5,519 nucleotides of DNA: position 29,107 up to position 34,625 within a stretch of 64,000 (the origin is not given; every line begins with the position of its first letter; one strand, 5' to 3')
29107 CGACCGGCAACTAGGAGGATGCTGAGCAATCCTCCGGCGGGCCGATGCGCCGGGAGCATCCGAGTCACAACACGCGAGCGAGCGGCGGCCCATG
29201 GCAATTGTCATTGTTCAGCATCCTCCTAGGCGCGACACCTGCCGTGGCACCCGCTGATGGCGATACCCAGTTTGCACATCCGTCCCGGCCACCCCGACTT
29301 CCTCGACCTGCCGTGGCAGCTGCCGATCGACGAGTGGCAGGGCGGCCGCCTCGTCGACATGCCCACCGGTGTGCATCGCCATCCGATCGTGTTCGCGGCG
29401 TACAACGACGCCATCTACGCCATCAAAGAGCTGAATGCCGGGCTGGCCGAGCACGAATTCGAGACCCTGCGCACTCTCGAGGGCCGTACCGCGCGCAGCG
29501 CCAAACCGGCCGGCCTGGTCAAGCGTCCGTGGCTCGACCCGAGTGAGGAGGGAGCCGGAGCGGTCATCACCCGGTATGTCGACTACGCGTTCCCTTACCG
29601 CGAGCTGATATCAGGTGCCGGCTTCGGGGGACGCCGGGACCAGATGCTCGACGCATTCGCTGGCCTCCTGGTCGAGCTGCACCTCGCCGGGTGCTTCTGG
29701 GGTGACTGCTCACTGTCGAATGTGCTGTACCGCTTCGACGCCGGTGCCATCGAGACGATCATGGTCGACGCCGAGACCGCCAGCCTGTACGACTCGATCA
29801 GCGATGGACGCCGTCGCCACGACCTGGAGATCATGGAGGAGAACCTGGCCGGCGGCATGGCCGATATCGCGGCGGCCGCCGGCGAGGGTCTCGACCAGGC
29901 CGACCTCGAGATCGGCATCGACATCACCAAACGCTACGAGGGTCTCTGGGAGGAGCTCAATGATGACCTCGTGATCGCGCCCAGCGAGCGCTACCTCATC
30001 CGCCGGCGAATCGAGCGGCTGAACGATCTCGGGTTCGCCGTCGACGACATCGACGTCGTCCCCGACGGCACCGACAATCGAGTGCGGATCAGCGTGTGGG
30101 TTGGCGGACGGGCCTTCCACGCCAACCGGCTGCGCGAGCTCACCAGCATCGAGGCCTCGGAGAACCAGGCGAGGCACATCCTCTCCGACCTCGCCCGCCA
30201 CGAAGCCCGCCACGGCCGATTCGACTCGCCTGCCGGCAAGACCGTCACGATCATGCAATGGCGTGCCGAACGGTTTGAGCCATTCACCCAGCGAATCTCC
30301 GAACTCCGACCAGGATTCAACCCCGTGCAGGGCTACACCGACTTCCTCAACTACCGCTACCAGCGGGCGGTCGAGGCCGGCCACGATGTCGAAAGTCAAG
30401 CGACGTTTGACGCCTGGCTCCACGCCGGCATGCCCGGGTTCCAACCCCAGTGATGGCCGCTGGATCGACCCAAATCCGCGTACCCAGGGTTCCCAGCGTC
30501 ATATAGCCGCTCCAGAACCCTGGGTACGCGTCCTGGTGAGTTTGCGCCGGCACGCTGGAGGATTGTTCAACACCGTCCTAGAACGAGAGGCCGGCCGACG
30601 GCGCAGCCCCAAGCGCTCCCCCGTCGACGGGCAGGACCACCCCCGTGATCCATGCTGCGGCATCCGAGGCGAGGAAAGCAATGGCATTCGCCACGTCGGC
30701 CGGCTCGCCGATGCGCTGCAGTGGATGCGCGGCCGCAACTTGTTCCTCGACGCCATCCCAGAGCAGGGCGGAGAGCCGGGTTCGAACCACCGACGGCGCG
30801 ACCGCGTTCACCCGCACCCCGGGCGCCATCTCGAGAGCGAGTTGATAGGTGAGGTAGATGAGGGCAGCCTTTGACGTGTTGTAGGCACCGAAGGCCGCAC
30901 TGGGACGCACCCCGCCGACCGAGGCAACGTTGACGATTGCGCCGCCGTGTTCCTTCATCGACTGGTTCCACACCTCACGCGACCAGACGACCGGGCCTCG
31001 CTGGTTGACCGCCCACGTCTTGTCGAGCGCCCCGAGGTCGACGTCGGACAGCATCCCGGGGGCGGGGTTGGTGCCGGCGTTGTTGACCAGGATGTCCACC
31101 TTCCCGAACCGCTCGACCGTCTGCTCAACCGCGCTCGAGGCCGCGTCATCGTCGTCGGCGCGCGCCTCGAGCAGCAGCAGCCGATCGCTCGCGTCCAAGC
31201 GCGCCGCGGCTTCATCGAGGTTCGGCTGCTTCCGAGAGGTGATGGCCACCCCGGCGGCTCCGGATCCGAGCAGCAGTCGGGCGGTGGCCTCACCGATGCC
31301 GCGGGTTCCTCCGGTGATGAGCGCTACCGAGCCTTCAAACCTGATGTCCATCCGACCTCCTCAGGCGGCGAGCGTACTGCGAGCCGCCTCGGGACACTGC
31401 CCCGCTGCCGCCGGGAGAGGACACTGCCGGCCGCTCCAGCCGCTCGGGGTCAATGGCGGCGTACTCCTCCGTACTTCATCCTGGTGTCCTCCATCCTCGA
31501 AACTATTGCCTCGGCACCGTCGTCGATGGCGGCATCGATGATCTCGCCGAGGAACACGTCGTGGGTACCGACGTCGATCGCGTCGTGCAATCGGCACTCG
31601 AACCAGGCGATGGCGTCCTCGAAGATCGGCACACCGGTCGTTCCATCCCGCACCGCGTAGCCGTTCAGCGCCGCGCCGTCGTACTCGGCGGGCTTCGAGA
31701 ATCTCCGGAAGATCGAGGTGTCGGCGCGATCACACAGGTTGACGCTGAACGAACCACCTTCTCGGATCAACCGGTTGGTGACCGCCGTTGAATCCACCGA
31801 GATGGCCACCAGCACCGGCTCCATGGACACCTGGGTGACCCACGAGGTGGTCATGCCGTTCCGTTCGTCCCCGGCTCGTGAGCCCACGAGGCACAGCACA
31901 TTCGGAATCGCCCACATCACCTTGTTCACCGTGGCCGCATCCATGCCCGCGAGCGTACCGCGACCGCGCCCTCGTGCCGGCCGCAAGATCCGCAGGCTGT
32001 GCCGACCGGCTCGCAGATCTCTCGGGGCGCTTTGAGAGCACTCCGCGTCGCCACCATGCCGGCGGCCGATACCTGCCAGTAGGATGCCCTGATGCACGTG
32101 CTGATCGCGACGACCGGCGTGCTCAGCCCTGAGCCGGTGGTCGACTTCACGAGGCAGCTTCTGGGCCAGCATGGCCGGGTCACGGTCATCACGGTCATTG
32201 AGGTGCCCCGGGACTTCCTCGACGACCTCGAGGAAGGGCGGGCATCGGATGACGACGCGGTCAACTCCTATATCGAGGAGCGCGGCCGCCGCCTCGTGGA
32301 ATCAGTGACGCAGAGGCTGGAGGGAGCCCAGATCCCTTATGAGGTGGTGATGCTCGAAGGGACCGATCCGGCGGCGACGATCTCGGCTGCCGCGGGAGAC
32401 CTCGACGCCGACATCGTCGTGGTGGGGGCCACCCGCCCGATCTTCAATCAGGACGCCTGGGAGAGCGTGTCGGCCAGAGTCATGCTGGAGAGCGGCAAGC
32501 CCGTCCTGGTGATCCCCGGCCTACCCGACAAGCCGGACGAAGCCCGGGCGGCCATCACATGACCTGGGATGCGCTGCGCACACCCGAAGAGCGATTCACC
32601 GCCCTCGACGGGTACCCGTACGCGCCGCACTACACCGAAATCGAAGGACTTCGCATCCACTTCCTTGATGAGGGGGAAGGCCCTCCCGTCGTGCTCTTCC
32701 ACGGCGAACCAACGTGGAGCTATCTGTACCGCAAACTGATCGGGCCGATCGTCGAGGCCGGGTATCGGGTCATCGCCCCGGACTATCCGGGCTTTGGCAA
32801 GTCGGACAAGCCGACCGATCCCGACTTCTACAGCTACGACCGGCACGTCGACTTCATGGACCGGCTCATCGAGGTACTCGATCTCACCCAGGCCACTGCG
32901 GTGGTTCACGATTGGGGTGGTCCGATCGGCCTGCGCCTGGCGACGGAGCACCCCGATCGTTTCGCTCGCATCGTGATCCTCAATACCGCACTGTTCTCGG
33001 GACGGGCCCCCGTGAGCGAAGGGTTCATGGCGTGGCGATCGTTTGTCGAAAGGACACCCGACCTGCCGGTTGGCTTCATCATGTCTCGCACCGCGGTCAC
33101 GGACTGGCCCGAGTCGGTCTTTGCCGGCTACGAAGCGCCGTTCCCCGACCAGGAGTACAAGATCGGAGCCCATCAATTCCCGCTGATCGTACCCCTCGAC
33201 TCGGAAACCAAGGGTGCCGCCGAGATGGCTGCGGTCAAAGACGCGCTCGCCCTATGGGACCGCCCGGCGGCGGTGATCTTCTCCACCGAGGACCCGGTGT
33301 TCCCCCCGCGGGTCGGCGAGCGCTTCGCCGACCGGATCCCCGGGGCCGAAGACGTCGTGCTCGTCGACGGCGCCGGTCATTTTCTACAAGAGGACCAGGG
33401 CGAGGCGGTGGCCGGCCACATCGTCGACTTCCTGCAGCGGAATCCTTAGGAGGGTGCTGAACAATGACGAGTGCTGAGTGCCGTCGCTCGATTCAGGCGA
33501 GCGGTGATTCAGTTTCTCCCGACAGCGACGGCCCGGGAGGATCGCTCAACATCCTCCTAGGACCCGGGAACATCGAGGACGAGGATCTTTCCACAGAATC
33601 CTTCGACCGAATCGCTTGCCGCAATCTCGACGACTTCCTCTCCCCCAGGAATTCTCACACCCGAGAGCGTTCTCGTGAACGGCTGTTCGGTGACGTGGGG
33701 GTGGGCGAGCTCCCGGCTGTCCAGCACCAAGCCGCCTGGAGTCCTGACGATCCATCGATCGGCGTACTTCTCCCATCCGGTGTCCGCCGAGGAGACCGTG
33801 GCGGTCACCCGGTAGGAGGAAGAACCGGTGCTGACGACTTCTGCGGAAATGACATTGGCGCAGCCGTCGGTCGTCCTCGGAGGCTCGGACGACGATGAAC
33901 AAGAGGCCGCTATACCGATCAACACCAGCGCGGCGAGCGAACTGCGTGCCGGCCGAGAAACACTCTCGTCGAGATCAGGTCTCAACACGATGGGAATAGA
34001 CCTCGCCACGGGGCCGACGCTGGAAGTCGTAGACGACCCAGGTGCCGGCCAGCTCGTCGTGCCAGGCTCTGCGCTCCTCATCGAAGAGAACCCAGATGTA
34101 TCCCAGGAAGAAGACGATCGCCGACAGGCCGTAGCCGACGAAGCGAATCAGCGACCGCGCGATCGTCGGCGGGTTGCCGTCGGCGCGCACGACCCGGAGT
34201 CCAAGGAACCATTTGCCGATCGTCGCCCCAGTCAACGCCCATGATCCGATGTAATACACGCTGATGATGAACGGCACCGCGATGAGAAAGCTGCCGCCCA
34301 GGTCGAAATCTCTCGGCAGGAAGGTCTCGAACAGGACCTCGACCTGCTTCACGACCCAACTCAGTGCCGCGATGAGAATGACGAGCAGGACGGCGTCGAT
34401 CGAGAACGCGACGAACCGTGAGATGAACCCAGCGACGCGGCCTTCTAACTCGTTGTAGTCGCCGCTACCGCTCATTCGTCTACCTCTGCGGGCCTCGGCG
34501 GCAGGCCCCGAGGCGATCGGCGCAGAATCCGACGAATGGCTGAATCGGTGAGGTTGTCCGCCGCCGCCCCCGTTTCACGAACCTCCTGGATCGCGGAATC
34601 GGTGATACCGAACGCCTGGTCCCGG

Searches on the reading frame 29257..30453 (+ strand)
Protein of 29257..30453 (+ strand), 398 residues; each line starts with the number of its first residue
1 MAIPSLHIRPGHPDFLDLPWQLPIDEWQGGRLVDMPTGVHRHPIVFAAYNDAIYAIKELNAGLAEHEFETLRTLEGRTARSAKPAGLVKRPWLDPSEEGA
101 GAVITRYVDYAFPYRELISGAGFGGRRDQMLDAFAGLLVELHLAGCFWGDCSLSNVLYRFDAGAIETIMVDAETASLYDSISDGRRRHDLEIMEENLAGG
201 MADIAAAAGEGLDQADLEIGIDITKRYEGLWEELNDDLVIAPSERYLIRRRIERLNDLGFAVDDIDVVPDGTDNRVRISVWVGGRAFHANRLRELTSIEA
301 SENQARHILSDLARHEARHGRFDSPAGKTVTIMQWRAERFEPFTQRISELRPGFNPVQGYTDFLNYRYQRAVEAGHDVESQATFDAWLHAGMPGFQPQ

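Call 14: search_protein_families(library=pfam, proteins=[window:29257-30453:+], max_evalue=0.001)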
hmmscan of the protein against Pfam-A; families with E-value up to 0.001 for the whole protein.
window:29257-30453:+ (398 aa): 1 family
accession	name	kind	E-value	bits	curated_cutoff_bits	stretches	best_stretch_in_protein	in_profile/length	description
PF13224.11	DUF4032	-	1.9e-36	125.8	23.8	1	230-389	2-160/163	Domain of unknown function (DUF4032)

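Call 28: find_homologous_proteins(query=window:29257-30453:+, max_evalue=1e-30)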
Query window:29257-30453:+ (398 aa): 4861 proteins with E <= 1e-30 among 8000 candidates; the best 120 are listed.
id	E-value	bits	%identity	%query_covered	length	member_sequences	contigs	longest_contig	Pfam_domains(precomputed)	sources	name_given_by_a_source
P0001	8.1e-241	817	89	100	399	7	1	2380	PF13224.12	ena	-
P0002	2.1e-240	815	90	100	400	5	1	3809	PF13224.12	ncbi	-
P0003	2.9e-218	743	80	100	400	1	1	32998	PF13224.12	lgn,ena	-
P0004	6.5e-204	695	76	100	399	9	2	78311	PF13224.12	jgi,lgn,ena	-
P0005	7.5e-202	688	74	99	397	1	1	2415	PF13224.12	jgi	jgi:hypothetical protein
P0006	1.2e-201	688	74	100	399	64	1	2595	PF13224.12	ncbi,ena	-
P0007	2.4e-198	677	74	100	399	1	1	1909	PF13224.12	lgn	-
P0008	3.0e-198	677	74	100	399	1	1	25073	PF13224.12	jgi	jgi:Domain of unknown function (DUF4032)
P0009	6.6e-196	669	73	99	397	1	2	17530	PF13224.12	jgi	jgi:Domain of unknown function (DUF4032)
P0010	1.7e-192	658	71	99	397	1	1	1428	PF13224.12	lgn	-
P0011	9.9e-192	655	72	100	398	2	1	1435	PF13224.12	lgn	-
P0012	1.4e-185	635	69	100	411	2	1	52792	PF13224.12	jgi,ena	-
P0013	3.3e-182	624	68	100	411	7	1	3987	PF13224.12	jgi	-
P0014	3.4e-182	624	67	100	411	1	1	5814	PF06293.21,PF13224.12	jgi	-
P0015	2.7e-181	621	68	100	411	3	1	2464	PF13224.12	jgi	jgi:hypothetical protein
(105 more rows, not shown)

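Call 29: find_encoding_contigs(protein=P0003, flank=10000, max_places=2)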
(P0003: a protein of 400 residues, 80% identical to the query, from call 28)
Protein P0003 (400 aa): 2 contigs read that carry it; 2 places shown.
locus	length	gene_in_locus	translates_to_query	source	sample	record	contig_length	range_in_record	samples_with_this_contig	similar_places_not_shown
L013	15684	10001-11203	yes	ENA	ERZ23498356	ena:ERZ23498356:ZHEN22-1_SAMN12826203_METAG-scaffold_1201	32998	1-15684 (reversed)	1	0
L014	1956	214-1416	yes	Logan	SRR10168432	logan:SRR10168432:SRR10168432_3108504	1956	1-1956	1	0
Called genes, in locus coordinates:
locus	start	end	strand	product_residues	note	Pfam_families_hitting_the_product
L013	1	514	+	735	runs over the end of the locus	-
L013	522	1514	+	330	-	PF07728:AAA_5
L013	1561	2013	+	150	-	PF04461:YajQ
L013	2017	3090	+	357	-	PF18306:LDcluster4, PF03641:Lysine_decarbox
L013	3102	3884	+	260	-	PF11716:MDMPI_N, PF12867:DinB_2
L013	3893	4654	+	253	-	PF03437:BtpA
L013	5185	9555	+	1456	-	PF00270:DEAD, PF04851:ResIII (weak), PF00271:Helicase_C, PF19306:WHD_Lhr, PF08494:DEAD_assoc, PF23236:WHD_2nd_Lhr, PF23235:WHD_3rd_Lhr, PF23234:WHD_4th_Lhr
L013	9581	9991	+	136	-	-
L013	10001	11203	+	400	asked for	PF13224:DUF4032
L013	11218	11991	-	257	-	PF00106:adh_short, PF08659:KR (weak), PF23441:SDR, PF13561:adh_short_C2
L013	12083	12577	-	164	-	PF01613:Flavin_Reduct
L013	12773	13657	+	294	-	-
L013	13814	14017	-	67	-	PF00313:CSD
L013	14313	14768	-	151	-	PF10604:Polyketide_cyc2, PF03364:Polyketide_cyc (weak)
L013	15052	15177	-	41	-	-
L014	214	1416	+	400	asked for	PF13224:DUF4032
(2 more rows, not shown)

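Call 30: find_encoding_contigs(protein=P0004, flank=10000, max_places=2)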
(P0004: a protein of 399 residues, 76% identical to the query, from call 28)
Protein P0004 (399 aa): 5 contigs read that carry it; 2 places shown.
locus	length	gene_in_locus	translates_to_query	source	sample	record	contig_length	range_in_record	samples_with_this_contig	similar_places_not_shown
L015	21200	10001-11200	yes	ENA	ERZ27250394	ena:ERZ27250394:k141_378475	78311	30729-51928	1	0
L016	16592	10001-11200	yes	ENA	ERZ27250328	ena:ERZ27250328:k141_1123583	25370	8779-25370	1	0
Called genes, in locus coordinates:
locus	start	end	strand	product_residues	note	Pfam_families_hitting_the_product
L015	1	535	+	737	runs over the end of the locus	-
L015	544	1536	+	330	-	PF07728:AAA_5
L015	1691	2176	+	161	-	PF04461:YajQ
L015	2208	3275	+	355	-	PF18306:LDcluster4, PF03641:Lysine_decarbox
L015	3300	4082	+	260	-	PF04978:MST (weak), PF11716:MDMPI_N, PF12867:DinB_2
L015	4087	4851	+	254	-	PF03437:BtpA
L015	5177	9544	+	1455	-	PF00270:DEAD, PF04851:ResIII (weak), PF00271:Helicase_C, PF19306:WHD_Lhr, PF08494:DEAD_assoc, PF23236:WHD_2nd_Lhr, PF23235:WHD_3rd_Lhr, PF23234:WHD_4th_Lhr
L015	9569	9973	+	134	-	-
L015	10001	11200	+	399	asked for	PF13224:DUF4032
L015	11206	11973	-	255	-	PF00106:adh_short, PF23441:SDR (weak), PF08659:KR (weak), PF13561:adh_short_C2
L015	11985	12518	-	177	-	PF01613:Flavin_Reduct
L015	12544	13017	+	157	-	PF00582:Usp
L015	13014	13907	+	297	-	PF00561:Abhydrolase_1, PF12146:Hydrolase_4, PF12697:Abhydrolase_6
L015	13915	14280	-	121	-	-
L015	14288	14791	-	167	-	PF06271:RDD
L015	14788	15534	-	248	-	-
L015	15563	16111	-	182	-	-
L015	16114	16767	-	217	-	-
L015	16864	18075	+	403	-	PF21948:LplA-B_cat, PF01220:DHquinase_II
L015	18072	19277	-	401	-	PF00155:Aminotran_1_2, PF01041:DegT_DnrJ_EryC1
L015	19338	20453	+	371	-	PF00266:Aminotran_5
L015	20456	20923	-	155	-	-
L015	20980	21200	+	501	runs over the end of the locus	PF01425:Amidase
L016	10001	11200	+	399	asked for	PF13224:DUF4032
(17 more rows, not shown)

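Call 31: find_encoding_contigs(protein=P0002, flank=10000, max_places=2)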
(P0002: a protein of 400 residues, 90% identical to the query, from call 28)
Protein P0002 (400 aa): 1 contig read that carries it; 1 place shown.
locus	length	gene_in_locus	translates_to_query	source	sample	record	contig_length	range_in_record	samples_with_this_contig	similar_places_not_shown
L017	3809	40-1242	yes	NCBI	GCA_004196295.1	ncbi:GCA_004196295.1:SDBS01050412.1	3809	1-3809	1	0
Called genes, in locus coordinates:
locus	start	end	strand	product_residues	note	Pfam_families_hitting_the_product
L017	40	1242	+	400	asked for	PF13224:DUF4032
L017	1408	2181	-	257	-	PF00106:adh_short, PF08659:KR, PF23441:SDR, PF13561:adh_short_C2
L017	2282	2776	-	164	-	PF01613:Flavin_Reduct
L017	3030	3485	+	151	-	PF00582:Usp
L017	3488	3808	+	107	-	?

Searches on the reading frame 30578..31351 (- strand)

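Call 14: search_protein_families(library=pfam, proteins=[window:30578-31351:-], max_evalue=0.001)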
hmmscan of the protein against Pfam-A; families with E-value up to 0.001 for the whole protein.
window:30578-31351:- (257 aa): 4 families
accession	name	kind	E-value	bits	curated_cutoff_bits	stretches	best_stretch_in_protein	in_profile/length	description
PF13561.12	adh_short_C2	-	2.8e-53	181.4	27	1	17-245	6-234/236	Enoyl-(Acyl carrier protein) reductase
PF00106.31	adh_short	-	5.8e-45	153.6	26.6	1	9-195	2-188/195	short chain dehydrogenase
PF23441.1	SDR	-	9.7e-10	38.7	27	1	9-245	9-254/258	SDR-like rossmann domain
PF08659.16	KR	-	5.7e-08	33.3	22.6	1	9-159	2-151/180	KR domain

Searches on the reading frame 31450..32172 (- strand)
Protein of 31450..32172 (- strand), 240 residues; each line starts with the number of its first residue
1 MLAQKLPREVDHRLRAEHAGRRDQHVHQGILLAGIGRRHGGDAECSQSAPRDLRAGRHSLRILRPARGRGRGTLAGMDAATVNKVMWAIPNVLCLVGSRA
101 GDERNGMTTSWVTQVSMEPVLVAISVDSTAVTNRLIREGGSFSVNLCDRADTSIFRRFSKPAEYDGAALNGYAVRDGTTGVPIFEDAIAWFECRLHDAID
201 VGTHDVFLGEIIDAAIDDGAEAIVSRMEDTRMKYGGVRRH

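Call 25: search_protein_families(library=pfam, proteins=[window:31450-32172:-], max_evalue=0.001)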
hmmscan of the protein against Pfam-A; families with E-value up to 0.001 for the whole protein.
window:31450-32172:- (240 aa): 1 family
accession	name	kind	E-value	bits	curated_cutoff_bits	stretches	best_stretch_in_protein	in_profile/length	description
PF01613.24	Flavin_Reduct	-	1.5e-34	119.8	27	1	88-221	3-138/153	Flavin reductase like domain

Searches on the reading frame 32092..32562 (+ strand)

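Call 25: search_protein_families(library=pfam, proteins=[window:32092-32562:+], max_evalue=0.001)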
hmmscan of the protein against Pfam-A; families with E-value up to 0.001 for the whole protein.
window:32092-32562:+ (156 aa): 1 family
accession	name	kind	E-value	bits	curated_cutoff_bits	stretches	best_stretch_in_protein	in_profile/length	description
PF00582.32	Usp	-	4.2e-13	50.5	24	1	2-142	4-141/141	Universal stress protein family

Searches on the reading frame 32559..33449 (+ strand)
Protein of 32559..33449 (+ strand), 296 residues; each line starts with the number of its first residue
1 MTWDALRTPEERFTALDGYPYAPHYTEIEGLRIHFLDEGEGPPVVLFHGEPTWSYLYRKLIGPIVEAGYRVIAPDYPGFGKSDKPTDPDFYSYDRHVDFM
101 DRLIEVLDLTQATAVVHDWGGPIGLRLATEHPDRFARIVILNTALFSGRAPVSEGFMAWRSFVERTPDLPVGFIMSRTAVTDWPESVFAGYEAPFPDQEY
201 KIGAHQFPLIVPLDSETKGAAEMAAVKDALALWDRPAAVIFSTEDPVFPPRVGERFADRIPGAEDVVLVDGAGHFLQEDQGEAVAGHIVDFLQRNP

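Call 14: search_protein_families(library=pfam, proteins=[window:32559-33449:+], max_evalue=0.001)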
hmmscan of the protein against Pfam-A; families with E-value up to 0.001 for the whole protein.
window:32559-33449:+ (296 aa): 4 families
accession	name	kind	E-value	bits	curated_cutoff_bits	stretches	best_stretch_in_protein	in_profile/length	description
PF00561.26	Abhydrolase_1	-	1.7e-35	123.3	25.8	1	42-279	1-243/245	alpha/beta hydrolase fold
PF12697.13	Abhydrolase_6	-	5.4e-20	73.4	26.3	1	44-285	1-215/217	Alpha/beta hydrolase family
PF12146.15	Hydrolase_4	-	1.6e-13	51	27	1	44-278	7-236/239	Serine aminopeptidase, S33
PF08386.16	Abhydrolase_4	-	0.00017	22.1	21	1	235-293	35-92/103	TAP-like protein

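Call 55: find_encoding_contigs(protein=window:32559-33449:+, flank=1200, max_places=10)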
Protein window:32559-33449:+ (296 aa): 8 contigs read that carry it; 7 places shown.
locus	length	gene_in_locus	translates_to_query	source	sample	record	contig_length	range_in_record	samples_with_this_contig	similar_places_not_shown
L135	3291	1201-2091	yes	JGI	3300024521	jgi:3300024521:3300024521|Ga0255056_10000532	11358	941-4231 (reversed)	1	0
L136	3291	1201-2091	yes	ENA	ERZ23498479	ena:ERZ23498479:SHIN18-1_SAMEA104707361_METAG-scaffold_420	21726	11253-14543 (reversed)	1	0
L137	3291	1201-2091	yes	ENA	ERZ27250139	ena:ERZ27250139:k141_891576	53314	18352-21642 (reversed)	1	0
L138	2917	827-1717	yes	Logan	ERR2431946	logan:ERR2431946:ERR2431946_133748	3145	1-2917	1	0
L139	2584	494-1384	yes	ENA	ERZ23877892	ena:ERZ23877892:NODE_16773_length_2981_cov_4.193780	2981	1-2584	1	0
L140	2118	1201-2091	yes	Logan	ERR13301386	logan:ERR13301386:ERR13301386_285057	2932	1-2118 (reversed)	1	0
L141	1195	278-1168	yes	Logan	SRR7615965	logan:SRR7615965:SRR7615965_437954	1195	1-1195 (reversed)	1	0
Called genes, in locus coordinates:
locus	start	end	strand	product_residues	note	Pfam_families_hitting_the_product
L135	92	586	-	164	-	PF01613:Flavin_Reduct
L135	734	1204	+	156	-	PF00582:Usp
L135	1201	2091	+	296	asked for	PF00561:Abhydrolase_1, PF12146:Hydrolase_4, PF12697:Abhydrolase_6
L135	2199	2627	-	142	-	-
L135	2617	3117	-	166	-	PF06271:RDD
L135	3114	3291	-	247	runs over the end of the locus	-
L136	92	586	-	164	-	PF01613:Flavin_Reduct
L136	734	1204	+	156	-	PF00582:Usp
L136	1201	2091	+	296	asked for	PF00561:Abhydrolase_1, PF12146:Hydrolase_4, PF12697:Abhydrolase_6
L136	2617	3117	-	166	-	PF06271:RDD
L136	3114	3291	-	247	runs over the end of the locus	-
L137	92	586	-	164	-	PF01613:Flavin_Reduct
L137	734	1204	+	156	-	PF00582:Usp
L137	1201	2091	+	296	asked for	PF00561:Abhydrolase_1, PF12146:Hydrolase_4, PF12697:Abhydrolase_6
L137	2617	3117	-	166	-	PF06271:RDD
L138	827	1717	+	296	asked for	PF00561:Abhydrolase_1, PF12146:Hydrolase_4, PF12697:Abhydrolase_6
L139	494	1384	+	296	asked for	PF00561:Abhydrolase_1, PF12146:Hydrolase_4, PF12697:Abhydrolase_6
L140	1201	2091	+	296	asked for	PF00561:Abhydrolase_1, PF12146:Hydrolase_4, PF12697:Abhydrolase_6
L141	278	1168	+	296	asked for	PF00561:Abhydrolase_1, PF12146:Hydrolase_4, PF12697:Abhydrolase_6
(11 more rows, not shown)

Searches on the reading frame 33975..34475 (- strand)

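Call 25: search_protein_families(library=pfam, proteins=[window:33975-34475:-], max_evalue=0.001)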
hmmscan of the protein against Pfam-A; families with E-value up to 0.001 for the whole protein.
window:33975-34475:- (166 aa): 1 family
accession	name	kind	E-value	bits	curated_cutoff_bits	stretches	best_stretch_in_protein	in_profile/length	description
PF06271.18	RDD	-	3.7e-30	105.4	24.1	1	14-144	1-137/137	RDD family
